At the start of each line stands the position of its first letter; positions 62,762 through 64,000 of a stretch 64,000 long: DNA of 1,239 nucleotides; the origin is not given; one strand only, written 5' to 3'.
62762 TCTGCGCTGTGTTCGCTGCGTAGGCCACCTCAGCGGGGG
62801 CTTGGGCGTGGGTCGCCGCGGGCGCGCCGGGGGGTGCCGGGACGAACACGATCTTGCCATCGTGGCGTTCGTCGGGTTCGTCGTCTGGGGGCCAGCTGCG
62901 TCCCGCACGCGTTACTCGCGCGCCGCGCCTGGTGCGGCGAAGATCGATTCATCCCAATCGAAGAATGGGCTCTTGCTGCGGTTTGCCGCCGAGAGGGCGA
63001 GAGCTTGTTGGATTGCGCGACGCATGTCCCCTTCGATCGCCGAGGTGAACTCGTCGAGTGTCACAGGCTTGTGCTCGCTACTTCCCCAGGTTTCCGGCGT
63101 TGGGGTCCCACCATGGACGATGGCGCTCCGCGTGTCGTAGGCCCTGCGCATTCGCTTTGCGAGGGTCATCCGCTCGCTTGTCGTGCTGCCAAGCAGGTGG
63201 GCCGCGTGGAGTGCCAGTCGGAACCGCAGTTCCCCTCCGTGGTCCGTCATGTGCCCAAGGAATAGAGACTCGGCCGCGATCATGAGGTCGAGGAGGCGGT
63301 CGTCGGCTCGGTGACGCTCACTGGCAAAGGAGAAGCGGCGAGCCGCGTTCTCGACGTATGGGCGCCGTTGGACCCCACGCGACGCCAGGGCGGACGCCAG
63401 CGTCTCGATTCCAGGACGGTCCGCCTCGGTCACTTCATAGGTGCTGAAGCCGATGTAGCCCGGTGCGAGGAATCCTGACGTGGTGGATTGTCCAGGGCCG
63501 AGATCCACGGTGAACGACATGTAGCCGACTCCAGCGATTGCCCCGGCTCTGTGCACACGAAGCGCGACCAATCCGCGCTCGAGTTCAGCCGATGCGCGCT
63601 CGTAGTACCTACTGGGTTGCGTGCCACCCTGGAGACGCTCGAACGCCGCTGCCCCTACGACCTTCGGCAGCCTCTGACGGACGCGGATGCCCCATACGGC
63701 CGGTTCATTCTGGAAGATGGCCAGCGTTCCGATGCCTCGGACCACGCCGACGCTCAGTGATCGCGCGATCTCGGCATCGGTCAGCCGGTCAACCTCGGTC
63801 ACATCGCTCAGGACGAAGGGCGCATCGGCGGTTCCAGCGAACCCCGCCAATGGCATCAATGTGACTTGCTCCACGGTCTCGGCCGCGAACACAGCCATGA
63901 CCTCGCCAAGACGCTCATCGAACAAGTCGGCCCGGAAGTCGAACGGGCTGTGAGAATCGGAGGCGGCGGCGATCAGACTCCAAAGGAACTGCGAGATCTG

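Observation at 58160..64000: Two paralogous HEPN-like (Rx4H) proteins bracket the TIR pair in one co-directional cluster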

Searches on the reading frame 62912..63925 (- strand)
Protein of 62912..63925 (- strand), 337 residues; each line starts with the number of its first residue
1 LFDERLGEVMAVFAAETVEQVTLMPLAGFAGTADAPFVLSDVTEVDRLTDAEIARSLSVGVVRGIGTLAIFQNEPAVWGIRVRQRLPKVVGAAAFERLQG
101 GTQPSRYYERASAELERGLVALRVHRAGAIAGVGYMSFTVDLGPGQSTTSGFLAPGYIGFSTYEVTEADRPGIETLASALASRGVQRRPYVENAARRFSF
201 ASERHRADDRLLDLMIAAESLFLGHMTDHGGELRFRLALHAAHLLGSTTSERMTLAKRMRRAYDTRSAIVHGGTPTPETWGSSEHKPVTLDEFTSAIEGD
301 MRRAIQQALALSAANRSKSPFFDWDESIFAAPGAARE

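Call 3: search_protein_families(library=pfam, proteins=[window:62912-63925:-], max_evalue=1)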
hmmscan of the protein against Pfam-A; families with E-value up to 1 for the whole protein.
window:62912-63925:- (337 aa): 0 families

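Call 4: search_protein_families(library=padloc, proteins=[window:62912-63925:-], max_evalue=1)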
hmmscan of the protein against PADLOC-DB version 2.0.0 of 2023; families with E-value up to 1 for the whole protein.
window:62912-63925:- (337 aa): 0 families

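Call 6: search_protein_families(library=ncbifam, proteins=[window:62912-63925:-], max_evalue=1)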
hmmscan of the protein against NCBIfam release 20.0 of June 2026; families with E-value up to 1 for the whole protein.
window:62912-63925:- (337 aa): 0 families

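Call 8: search_solved_structures(query=window:62912-63925:-, max_evalue=10, show_alignments=2)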
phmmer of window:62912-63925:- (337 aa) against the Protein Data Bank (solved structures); distinct sequences matched with E-value up to 10: 1.
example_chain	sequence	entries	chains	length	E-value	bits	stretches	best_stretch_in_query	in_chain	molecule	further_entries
8b9z_s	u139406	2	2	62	0.67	12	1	141-169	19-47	NADH dehydrogenase [ubiquinone] flavoprotein 3, mitochondrial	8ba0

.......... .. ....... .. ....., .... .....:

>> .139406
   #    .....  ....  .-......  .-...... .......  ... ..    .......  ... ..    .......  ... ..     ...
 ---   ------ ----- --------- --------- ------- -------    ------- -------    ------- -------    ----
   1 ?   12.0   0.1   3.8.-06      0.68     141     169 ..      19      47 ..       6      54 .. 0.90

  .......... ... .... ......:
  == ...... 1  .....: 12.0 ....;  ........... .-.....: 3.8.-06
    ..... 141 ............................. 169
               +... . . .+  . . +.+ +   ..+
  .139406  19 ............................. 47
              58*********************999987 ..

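Call 9: find_homologous_proteins(query=window:62912-63925:-, max_evalue=0.001)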
Query window:62912-63925:- (337 aa): 74 proteins with E <= 0.001 among 8000 candidates.
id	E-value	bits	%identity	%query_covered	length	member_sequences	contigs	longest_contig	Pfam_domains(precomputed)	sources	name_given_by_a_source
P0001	1.4e-214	729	100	100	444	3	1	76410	-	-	-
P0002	5.9e-194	661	92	100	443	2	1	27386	-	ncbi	-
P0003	3.2e-103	363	53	98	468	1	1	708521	-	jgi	jgi:Apea-like HEPN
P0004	9.2e-68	246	42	98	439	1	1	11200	-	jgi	jgi:hypothetical protein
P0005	6.7e-66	240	54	65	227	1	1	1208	-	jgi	jgi:hypothetical protein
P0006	5.5e-36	142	37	91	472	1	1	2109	-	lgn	-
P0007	1.3e-35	141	36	98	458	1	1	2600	-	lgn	-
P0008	7.2e-33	132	35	88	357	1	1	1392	-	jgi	jgi:hypothetical protein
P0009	4.0e-31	126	33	98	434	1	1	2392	-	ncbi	-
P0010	4.9e-31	126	35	86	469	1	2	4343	-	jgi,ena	jgi:hypothetical protein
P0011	7.0e-31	125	34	91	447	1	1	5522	-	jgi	-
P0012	8.6e-31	125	33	96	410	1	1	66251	-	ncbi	-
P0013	1.1e-30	125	31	99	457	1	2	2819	-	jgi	jgi:hypothetical protein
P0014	4.7e-30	123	33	99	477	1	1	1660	-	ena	-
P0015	1.2e-28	118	32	98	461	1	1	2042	-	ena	-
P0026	5.6e-26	109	32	100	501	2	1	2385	-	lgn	-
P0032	5.9e-25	106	33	98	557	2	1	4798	-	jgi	-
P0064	3.5e-20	90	30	98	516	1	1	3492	-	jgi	jgi:hypothetical protein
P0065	4.2e-20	90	30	99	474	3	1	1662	-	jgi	jgi:Apea-like HEPN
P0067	3.2e-19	87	29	96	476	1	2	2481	-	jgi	jgi:Apea-like HEPN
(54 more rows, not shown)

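Call 16: search_protein_families(library=pfam, alignment_id=A1, max_evalue=1)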
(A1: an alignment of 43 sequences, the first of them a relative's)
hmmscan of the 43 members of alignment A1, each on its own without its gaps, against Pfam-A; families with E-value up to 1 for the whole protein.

A. member 1, P0001 (444 aa): 0 families

B. families by the number of members that match (of 43 scanned): 3 families
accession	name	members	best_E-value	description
PF14723.11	SSFA2_C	2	0.018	Sperm-specific antigen 2 C-terminus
PF05465.18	Halo_GVPC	1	0.058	Halobacterial gas vesicle protein C (GVPC) repeat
PF24184.1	Phage_zn_bind_5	1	0.1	Phage zinc binding protein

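Call 21: find_encoding_contigs(protein=P0003, flank=10000, max_places=3)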
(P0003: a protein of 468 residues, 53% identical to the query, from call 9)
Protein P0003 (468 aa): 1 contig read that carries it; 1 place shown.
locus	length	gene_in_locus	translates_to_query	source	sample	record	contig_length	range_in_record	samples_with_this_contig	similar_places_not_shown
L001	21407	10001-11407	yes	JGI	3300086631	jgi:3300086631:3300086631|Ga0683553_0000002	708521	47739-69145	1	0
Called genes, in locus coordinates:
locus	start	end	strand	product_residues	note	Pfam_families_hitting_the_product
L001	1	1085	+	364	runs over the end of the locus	PF14350:Beta_protein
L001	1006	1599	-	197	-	PF26915:Phage_P4_cII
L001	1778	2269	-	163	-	-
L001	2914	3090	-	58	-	-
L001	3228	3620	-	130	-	-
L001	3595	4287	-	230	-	-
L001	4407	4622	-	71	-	-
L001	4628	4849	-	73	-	PF09954:DUF2188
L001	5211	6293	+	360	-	PF01381:HTH_3, PF06114:Peptidase_M78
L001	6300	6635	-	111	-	-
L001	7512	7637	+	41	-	-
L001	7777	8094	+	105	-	PF21784:Bflower (faint)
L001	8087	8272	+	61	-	-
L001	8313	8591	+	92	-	-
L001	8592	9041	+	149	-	-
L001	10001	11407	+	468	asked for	-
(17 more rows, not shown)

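Call 22: find_encoding_contigs(protein=P0002, flank=10000, max_places=3)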
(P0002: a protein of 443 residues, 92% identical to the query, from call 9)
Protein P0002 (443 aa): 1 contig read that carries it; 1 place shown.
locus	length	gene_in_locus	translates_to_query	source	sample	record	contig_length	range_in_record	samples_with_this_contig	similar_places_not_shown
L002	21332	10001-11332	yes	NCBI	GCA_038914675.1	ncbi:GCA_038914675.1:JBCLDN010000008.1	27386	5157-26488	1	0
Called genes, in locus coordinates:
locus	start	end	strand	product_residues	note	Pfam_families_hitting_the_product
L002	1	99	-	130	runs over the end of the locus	PF05173:DapB_C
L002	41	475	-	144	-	PF01113:DapB_N, PF01118:Semialdhyde_dh (faint), PF03447:NAD_binding_3 (faint)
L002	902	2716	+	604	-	PF00211:Guanylate_cyc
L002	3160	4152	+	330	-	-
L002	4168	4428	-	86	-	PF01527:HTH_Tnp_1, PF13384:HTH_23 (faint), PF13518:HTH_28 (faint)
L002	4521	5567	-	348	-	-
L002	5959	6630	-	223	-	PF03551:PadR, PF10400:Vir_act_alpha_C (weak)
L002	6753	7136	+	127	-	PF00166:Cpn10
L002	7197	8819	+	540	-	PF00118:Cpn60_TCP1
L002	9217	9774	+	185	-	-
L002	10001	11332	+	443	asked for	-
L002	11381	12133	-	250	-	PF01695:IstB_IS21, PF13604:AAA_30 (faint), PF00004:AAA (weak)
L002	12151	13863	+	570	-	PF02518:HATPase_c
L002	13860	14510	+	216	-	PF00072:Response_reg, PF00196:GerE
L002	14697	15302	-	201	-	PF01169:GDT1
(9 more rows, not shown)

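Call 24: find_related_loci(query=A1, collection=metagenome_contigs, flank=10000)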
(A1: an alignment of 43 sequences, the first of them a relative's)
Query A1 (444 aa) in metagenome_contigs; peptide patterns used: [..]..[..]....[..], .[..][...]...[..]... (x = any residue, [..] = any of these).
600 stretches matched a pattern (row limit reached: there are more); 306 encode a relative of the query (tblastn E <= 1e-3); the best 80 are kept; 80 distinct loci.
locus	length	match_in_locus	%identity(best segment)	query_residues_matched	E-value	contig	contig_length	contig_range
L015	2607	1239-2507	34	21-443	3e-47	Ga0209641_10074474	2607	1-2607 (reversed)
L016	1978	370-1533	30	43-437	9e-47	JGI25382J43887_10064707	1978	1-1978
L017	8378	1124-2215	34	46-417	9e-45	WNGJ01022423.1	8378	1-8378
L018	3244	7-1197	34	43-443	6e-45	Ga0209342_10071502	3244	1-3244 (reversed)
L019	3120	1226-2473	31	21-436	5e-43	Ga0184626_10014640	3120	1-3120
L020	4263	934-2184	29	16-438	9e-43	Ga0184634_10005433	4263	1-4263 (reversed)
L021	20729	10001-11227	30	21-436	1e-42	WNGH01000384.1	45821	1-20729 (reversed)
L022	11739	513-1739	30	21-436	1e-42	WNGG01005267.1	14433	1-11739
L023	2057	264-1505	28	19-436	3e-43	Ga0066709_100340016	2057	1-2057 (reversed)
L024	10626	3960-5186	30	21-436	1e-42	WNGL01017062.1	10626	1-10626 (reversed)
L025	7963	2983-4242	31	21-440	3e-42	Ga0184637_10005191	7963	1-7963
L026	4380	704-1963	30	9-439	2e-42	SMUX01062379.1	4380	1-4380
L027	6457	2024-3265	30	21-437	4e-42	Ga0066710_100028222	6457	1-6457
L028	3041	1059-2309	30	21-437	2e-42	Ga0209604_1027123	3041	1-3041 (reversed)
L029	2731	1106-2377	31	21-444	6e-42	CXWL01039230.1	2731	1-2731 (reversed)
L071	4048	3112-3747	41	226-439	4e-35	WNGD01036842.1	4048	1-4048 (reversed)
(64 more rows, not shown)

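Call 26: predict_structure(alignment_id=A1)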
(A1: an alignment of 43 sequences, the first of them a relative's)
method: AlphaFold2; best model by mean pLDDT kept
length: 444 residues; sequences in the alignment: 43
mean_pLDDT: 86.8   pTM: 0.86
mean pLDDT of the five models: 86.8, 86.1, 85.3, 84.7, 84.6
residues with pLDDT >= 90: 241; 70-90: 156; 50-70: 41; < 50: 6
segments of 3 or more residues with pLDDT < 50: 442-444
pLDDT, mean of each block of 10 residues (from residue 1): 73 69 91 71 84 93 91 86 86 79 86 87 92 89 95 95 89 82 93 91 74 85 96 91 81 70 60 95 96 94 93 94 97 82 93 92 97 96 95 95 97 96 78 69 48
secondary structure, 60 per line:
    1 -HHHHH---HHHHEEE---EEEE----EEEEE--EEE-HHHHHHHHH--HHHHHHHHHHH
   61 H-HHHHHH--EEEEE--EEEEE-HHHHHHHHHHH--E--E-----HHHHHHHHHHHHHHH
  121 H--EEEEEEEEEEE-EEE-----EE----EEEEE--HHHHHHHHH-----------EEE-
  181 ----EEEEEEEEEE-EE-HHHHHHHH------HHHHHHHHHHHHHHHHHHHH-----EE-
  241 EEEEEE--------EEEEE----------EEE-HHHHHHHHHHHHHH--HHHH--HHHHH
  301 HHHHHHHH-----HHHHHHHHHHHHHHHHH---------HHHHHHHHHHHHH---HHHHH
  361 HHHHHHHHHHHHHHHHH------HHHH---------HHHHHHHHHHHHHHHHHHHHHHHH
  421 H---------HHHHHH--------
elements in order: H2-6 H10-13 E14-16 E20-23 E28-32 E35-37 H39-47 H50-61 H63-68 E71-75 E78-82 H84-94 H106-121 E124-134 E136-138 E150-154 H157-165 E177-179 E185-194 H199-206 H213-232 E241-246 E255-259 E270-272 H274-287 H290-293 H296-308 H314-330 H340-352 H356-377 H384-387 H397-421 H431-436

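Call 30: fold_search(model_id=the predicted structure, library=pdb)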
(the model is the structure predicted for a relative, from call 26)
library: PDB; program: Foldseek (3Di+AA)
matches with E <= 10: 115; with E <= 0.001: 0
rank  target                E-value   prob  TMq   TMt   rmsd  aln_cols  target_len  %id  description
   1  8h0m                  6.7e-01  0.04  0.09  0.10  21.7       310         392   11  Crystal structure of VioD (released 2023-04-12)
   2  5fc2_B                8.9e-01  0.05  0.10  0.10  20.0       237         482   12  Structure of a separase in complex with a pAMK peptide containing a phospho-serine (released 2016-03-30)
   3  8hey_M                1.0e+00  0.01  0.08  0.07  23.1       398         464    8  One CVSC-binding penton vertex in HCMV B-capsid (released 2023-11-01)
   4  8iqh_G                1.2e+00  0.02  0.09  0.06  26.4       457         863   11  Structure of Full-Length AsfvPrimPol in Apo-Form (released 2023-07-26)
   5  8h6u_B                1.4e+00  0.07  0.11  0.13  14.7       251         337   10  Class I sesquiterpene synthase BCBOT2 (complex) (released 2023-08-23)
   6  6tbu_A                2.0e+00  0.03  0.11  0.07  18.2       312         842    8  Structure of Drosophila melanogaster Dispatched (released 2020-06-03)
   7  2gbb_A                2.2e+00  0.07  0.10  0.23  14.9       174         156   11  Crystal structure of secreted chorismate mutase from Yersinia pestis (released 2007-04-03)
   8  8iqh_D                2.4e+00  0.01  0.10  0.06  26.5       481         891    9  Structure of Full-Length AsfvPrimPol in Apo-Form (released 2023-07-26)
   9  9ggj_F                2.6e+00  0.08  0.11  0.11  12.2       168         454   11  Crystal structure of argininosuccinate lyase from Arabidopsis thaliana (AtASL) in complex with biological substrate an (released 2024-10-23)
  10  9eq7_A                2.7e+00  0.04  0.08  0.15  16.8       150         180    4  Halobacterium salinarum archaellum filament (released 2024-07-17)
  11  8xdj_C                3.0e+00  0.10  0.15  0.33   7.5       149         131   10  Crystal structure of AMPylated HEPN toxin (released 2024-12-18)
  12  9unw_G                3.0e+00  0.05  0.15  0.22  15.2       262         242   12  mouse PDCD5-TRiC complex (released 2026-03-25)
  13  9fav_L                3.0e+00  0.02  0.08  0.16  18.5       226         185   11  CryoEM structure of human full-length beta3gamma2 GABA(A) receptor in complex with GARLH4, the TMD of Neuroligin2 and  (released 2025-07-02)
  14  4b9q_D                3.0e+00  0.02  0.07  0.06  24.8       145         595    9  Open conformation of ATP-bound Hsp70 homolog DnaK (released 2012-11-14)
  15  3b6u_A                3.0e+00  0.01  0.07  0.09  17.3       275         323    8  Crystal structure of the motor domain of human kinesin family member 3B in complex with ADP (released 2007-11-13)
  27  8yuf_A                4.1e+00  0.06  0.12  0.28  10.5       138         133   12  Crystal structure of HEPN (Q64A) toxin (released 2025-04-02)
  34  8yuf_B                4.8e+00  0.05  0.11  0.25  10.7       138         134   11  Crystal structure of HEPN (Q64A) toxin (released 2025-04-02)
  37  8xeh_B                5.0e+00  0.09  0.14  0.34   8.2       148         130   10  Crystal structure of HEPN-MNT complex (released 2024-12-18)
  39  8xdj_A                5.2e+00  0.04  0.11  0.25  10.5       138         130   12  Crystal structure of AMPylated HEPN toxin (released 2024-12-18)
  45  8xeh_D                5.8e+00  0.08  0.14  0.34   7.5       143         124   10  Crystal structure of HEPN-MNT complex (released 2024-12-18)
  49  8xdj_B                6.0e+00  0.05  0.12  0.28  10.5       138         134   12  Crystal structure of AMPylated HEPN toxin (released 2024-12-18)
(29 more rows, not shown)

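Call 33: search_protein_families(library=pfam, proteins=[P0003, P0065, P0067], max_evalue=10)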
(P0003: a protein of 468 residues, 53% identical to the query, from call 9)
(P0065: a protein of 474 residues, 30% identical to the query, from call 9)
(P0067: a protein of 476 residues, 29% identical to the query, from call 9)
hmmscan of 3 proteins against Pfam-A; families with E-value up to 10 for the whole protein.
P0003 (468 aa): 0 families

P0065 (474 aa): 0 families

P0067 (476 aa): 0 families

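Call 39: search_solved_structures(query=A1, max_evalue=10, show_alignments=2)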
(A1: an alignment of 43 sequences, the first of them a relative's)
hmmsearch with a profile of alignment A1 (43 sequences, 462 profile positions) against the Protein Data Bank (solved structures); distinct sequences matched with E-value up to 10: 3.
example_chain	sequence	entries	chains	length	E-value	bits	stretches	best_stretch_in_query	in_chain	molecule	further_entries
7tko_U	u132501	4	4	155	0.032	16.5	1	10-141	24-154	ATP synthase subunit 4 | ATP synthase subunit 4, mitochondrial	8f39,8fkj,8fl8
8f29_Z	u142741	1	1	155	0.044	16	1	10-141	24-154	ATP synthase subunit 4, mitochondrial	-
6b2z_b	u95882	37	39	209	0.061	15.6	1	10-141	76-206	ATP synthase subunit b | ATP synthase subunit 4, mitochondrial | ATP synthase subunit 4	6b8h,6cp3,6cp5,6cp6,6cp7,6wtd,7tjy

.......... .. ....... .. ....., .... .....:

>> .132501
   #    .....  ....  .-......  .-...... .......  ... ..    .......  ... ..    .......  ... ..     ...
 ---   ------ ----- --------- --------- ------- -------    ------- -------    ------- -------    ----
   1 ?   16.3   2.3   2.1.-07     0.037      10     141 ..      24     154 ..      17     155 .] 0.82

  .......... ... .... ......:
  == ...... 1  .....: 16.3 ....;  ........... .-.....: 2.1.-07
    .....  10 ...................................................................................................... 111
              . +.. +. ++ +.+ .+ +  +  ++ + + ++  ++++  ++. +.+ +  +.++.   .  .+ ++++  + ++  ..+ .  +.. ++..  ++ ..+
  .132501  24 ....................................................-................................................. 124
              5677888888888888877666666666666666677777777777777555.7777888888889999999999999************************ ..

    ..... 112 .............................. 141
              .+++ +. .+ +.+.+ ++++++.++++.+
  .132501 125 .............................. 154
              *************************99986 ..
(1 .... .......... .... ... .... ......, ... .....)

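Call 83: find_encoding_contigs(protein=P0001, flank=10000, max_places=2)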
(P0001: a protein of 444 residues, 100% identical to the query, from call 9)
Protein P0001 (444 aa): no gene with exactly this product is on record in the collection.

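Call 92: search_dna_similar(query=P0001, collection=plasmids, mode=protein, max_rows=12, max_evalue=0.001)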
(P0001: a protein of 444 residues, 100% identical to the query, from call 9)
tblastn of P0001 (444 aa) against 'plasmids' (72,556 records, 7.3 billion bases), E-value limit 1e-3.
Records with a match: 1; places in all: 1; records where one place covers at least 80% of the query: 0.
Best place of each record, by identity: <60% 1.
By first word of the organism name: Brevibacillus 1.
By predicted mobility (MOB-suite, as given by PLSDB): non-mobilizable 1.
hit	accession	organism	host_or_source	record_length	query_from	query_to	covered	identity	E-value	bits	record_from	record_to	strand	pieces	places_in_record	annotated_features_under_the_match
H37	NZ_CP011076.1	Brevibacillus laterosporus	Oryza sativa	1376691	303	380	18%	38.5%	8e-5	53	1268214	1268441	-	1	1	none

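Call 95: search_protein_representatives(alignment_id=A1)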
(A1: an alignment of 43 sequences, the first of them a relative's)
Query: 43 sequences, 462 profile positions. Proteins with E-value up to 0.001 (for the whole library): 12157; up to 1e-10: 5702; up to 1e-30: 1182. The best 150 are listed.
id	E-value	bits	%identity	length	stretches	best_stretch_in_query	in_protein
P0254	5.6e-189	645.4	-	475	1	3-461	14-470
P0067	1.5e-174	597.9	-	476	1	3-460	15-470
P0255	2.4e-161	554.3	-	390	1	79-448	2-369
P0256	3.3e-142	491.2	-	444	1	8-460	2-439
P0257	3.9e-142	491.0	-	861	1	100-434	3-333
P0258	1.8e-135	469.0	-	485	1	3-459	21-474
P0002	5.7e-135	467.4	-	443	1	29-460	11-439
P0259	2.2e-133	462.1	-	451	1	4-458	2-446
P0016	2.2e-128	445.6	-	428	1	37-459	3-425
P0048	2.3e-128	445.6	-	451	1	4-459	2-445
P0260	2.5e-128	445.5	-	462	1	4-457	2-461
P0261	1.1e-125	436.8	-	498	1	4-457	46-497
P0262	9.6e-125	433.6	-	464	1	6-456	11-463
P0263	1.9e-124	432.6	-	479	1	4-459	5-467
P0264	2.9e-124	432.1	-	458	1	3-457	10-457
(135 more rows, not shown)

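Call 98: fold_search(model_id=the predicted structure, library=viral)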
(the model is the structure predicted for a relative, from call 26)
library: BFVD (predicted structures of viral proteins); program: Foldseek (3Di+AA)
matches with E <= 10: 169; with E <= 0.001: 0
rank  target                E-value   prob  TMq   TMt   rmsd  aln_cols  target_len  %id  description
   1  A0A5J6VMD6            2.4e-01  0.06  0.09  0.08  20.4       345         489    6  VWFA domain-containing protein [Megaviridae environmental sample]
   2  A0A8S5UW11            7.1e-01  0.06  0.08  0.04  26.1       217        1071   14  Uncharacterized protein [Siphoviridae sp. ctgaU3]
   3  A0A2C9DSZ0            8.2e-01  0.02  0.07  0.05  23.7       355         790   10  RhoA signaling inhibitor virus release protein [Eastern grey kangaroopox virus]
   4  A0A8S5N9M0            9.1e-01  0.09  0.12  0.16  19.2       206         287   11  Antitermination protein Q [Siphoviridae sp. ctpLW14]
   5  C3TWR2                1.0e+00  0.07  0.10  0.09  15.2       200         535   10  Hoar [Euproctis pseudoconspersa nucleopolyhedrovirus]
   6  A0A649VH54            1.1e+00  0.08  0.11  0.07  13.4       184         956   15  (no name in the UniProt tables at hand)
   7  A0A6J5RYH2            1.2e+00  0.06  0.11  0.11  27.5       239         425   12  Uncharacterized protein [uncultured Caudovirales phage]
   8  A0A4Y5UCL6            1.3e+00  0.04  0.09  0.06  20.1       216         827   12  Replicase (Fragment) [Muscari virus A]
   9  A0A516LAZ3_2          1.3e+00  0.02  0.09  0.04  27.5       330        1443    9  (no name in the UniProt tables at hand)
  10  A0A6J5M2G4            1.5e+00  0.04  0.10  0.10  19.2       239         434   10  Uncharacterized protein [uncultured Caudovirales phage]
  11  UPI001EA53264         1.5e+00  0.08  0.12  0.08  11.9       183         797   14  (no name look-up for this kind of identifier)
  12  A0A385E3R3            1.6e+00  0.03  0.10  0.15  20.4       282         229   10  (no name in the UniProt tables at hand)
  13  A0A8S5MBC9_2          1.6e+00  0.01  0.09  0.04  26.5       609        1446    9  L,D-TPase catalytic domain-containing protein [Podoviridae sp. ct53O25]
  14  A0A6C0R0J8            1.7e+00  0.11  0.14  0.11  12.6       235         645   13  Tail tape measure protein [Alteromonas phage vB_AmeM_PT11-V22]
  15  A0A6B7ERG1            1.7e+00  0.02  0.06  0.11  23.0       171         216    9  (no name in the UniProt tables at hand)
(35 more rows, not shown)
